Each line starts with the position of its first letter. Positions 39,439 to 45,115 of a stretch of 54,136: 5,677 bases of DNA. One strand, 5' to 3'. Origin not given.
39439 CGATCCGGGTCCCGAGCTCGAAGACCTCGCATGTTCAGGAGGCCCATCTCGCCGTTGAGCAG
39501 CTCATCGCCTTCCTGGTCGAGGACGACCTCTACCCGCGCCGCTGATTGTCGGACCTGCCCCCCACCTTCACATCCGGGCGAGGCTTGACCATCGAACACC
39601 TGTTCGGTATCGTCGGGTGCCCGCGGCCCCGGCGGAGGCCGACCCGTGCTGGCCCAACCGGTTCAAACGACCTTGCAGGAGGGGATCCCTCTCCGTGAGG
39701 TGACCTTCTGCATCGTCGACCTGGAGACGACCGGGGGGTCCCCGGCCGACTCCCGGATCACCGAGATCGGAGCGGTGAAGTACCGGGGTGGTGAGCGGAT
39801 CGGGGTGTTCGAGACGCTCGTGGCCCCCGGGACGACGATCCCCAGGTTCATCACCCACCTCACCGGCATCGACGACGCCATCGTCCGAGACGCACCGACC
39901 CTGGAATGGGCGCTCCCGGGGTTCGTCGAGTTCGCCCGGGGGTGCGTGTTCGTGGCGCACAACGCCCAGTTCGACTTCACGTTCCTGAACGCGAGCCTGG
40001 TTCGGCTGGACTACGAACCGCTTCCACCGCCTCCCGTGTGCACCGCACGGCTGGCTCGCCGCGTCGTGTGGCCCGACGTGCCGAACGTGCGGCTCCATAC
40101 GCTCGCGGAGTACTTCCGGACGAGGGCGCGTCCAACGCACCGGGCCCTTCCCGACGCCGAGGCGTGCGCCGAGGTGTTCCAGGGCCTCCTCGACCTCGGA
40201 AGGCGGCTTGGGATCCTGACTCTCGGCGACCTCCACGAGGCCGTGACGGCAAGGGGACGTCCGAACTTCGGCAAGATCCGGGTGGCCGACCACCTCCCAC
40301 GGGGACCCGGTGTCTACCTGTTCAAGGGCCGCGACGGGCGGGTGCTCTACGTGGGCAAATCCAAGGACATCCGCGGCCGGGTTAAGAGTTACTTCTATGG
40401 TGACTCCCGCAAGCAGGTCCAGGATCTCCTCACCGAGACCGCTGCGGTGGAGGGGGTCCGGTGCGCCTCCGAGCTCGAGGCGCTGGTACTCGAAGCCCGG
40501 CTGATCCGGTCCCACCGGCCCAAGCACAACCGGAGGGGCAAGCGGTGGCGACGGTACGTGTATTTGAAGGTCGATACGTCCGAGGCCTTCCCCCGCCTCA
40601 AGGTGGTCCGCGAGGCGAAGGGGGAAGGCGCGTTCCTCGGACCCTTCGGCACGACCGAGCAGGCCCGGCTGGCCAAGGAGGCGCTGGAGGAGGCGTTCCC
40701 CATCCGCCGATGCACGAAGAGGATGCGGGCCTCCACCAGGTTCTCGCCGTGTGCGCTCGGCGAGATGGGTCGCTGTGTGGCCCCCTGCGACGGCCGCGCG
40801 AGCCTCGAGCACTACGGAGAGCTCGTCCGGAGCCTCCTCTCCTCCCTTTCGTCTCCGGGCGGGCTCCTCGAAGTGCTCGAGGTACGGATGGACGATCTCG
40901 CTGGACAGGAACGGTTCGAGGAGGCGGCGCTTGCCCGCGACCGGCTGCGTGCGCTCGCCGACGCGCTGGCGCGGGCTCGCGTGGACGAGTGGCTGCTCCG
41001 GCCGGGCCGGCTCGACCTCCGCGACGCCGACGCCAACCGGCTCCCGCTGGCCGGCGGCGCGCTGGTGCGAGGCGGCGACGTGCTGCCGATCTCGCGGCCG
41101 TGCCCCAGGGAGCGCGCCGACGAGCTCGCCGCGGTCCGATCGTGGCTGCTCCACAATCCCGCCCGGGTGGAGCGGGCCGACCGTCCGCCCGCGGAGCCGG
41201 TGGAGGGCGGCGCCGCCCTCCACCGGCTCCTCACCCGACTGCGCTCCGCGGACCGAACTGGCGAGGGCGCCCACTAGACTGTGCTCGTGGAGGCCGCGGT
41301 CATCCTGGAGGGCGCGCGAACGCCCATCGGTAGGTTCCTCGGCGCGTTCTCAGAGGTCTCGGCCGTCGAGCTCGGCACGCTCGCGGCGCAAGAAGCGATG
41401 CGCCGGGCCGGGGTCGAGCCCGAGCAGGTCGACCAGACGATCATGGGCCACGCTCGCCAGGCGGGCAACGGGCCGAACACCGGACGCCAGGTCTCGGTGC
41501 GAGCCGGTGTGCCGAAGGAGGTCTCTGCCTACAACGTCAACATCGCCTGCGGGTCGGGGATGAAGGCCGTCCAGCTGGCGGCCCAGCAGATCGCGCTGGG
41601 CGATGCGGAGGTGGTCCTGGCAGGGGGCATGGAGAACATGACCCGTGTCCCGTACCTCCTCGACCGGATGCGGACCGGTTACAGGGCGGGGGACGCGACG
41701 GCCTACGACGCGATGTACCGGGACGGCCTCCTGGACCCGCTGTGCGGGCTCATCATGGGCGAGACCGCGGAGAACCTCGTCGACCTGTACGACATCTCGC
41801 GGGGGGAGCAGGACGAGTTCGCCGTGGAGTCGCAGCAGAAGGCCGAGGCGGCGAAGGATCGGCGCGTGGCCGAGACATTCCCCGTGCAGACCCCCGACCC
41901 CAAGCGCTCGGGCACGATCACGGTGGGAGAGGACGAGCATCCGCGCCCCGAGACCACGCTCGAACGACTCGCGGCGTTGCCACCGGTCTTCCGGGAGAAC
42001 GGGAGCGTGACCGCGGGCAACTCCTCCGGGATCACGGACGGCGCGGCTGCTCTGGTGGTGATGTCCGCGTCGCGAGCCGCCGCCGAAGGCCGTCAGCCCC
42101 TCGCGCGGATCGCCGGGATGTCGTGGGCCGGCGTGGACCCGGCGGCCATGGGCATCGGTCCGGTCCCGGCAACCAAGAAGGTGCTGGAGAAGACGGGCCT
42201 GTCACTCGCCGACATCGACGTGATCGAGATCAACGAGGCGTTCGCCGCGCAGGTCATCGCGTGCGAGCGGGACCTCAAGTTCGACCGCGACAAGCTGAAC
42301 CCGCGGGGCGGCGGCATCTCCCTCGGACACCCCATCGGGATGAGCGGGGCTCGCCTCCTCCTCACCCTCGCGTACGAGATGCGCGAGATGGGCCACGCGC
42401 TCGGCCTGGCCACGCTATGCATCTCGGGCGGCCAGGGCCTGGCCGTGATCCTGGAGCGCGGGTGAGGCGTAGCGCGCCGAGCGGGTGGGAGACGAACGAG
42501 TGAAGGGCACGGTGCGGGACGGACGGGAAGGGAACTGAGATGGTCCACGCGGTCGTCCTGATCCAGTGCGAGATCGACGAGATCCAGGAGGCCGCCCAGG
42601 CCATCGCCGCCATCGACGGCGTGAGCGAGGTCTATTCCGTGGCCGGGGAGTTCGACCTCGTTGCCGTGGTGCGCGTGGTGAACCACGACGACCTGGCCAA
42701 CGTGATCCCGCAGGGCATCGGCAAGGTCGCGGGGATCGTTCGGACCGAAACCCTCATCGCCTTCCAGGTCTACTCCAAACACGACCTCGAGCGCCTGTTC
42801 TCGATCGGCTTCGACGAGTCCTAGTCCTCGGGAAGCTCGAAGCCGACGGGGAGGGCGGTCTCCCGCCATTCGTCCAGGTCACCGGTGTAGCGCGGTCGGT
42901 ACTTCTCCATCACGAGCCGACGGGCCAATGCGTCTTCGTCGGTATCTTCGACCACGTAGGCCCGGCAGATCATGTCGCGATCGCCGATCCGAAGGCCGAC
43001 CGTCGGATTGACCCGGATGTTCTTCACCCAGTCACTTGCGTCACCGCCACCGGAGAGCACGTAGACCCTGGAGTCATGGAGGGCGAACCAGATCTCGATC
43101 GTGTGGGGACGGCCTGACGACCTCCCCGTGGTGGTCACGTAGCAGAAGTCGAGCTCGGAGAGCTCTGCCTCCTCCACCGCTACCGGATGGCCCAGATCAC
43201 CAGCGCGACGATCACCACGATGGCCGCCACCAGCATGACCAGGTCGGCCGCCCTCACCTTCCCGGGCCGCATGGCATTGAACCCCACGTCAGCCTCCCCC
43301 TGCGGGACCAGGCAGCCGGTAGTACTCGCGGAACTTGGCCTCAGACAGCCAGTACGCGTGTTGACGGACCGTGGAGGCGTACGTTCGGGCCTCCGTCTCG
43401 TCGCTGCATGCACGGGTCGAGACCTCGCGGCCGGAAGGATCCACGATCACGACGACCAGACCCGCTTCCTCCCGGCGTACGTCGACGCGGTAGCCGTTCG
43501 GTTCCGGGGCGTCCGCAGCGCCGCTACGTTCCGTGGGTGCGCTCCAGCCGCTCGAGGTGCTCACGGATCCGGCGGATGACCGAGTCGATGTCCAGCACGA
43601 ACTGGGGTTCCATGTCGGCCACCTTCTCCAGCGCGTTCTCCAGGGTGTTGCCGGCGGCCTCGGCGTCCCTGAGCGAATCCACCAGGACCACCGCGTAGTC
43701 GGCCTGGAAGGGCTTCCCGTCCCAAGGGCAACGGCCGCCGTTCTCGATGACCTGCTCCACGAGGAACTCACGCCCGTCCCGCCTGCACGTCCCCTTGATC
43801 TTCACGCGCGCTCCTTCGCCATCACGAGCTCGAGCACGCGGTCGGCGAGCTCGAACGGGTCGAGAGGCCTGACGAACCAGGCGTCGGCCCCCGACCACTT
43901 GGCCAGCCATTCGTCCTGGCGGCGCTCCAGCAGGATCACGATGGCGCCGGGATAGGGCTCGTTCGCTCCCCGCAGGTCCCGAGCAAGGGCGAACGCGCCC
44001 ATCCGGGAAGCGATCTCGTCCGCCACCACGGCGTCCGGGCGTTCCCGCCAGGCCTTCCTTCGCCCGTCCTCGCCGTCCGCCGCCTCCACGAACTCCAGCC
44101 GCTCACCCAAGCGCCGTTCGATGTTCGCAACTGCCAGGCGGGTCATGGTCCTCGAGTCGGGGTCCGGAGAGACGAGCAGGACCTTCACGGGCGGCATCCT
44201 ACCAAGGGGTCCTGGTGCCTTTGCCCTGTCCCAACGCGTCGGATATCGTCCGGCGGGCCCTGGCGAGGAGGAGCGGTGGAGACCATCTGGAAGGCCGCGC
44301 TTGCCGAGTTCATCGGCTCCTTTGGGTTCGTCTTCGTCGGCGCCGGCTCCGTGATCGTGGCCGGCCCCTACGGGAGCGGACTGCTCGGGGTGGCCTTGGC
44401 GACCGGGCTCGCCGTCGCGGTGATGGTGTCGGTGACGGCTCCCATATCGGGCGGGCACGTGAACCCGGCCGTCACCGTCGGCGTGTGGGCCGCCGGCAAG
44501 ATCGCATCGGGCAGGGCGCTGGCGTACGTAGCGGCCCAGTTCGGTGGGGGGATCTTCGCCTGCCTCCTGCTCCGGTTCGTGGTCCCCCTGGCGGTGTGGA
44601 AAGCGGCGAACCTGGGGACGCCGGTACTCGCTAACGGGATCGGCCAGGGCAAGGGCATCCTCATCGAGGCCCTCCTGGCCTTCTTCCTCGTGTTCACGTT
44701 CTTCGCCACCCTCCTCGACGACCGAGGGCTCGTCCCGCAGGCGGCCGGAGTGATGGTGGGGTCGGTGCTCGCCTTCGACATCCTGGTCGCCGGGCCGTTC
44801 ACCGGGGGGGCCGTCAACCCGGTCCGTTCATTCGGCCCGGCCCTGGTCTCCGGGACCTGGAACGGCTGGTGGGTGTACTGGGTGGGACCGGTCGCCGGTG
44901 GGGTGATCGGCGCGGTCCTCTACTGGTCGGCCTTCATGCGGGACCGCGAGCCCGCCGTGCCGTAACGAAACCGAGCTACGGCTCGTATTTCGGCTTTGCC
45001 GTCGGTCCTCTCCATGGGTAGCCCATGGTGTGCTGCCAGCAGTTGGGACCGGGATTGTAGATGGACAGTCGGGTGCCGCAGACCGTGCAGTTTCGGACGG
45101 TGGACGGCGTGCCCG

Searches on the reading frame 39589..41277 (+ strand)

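Call 23: search_protein_families(library=pfam, proteins=[window:39589-41277:+], max_evalue=0.00001)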
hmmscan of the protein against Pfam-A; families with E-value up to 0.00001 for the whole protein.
window:39589-41277:+ (562 aa): 2 families
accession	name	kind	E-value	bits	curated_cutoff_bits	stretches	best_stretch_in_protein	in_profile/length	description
PF00929.31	RNase_T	-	3.7e-28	99.6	24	1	42-197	2-164/164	Exonuclease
PF01541.30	GIY-YIG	-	9.7e-07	29.4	22.6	1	241-312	3-76/78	GIY-YIG catalytic domain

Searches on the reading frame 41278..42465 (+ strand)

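Call 23: search_protein_families(library=pfam, proteins=[window:41278-42465:+], max_evalue=0.00001)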
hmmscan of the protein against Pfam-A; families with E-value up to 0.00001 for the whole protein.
window:41278-42465:+ (395 aa): 3 families
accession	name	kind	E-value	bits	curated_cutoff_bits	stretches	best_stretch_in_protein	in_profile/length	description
PF00108.29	Thiolase_N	-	2.8e-84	283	26.4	1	8-265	2-260/260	Thiolase, N-terminal domain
PF02803.24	Thiolase_C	-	4.5e-49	165.6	27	1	273-394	2-123/123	Thiolase, C-terminal domain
PF00109.32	ketoacyl-synt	-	4.7e-08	33.4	20.8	1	85-145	168-230/252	Beta-ketoacyl synthase, N-terminal domain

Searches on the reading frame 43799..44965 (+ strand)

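Call 23: search_protein_families(library=pfam, proteins=[window:43799-44965:+], max_evalue=0.00001)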
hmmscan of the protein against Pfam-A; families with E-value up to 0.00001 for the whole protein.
window:43799-44965:+ (388 aa): 1 family
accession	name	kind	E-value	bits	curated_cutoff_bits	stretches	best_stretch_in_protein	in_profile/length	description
PF00230.25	MIP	-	2.5e-54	184.8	25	1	162-375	6-222/222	Major intrinsic protein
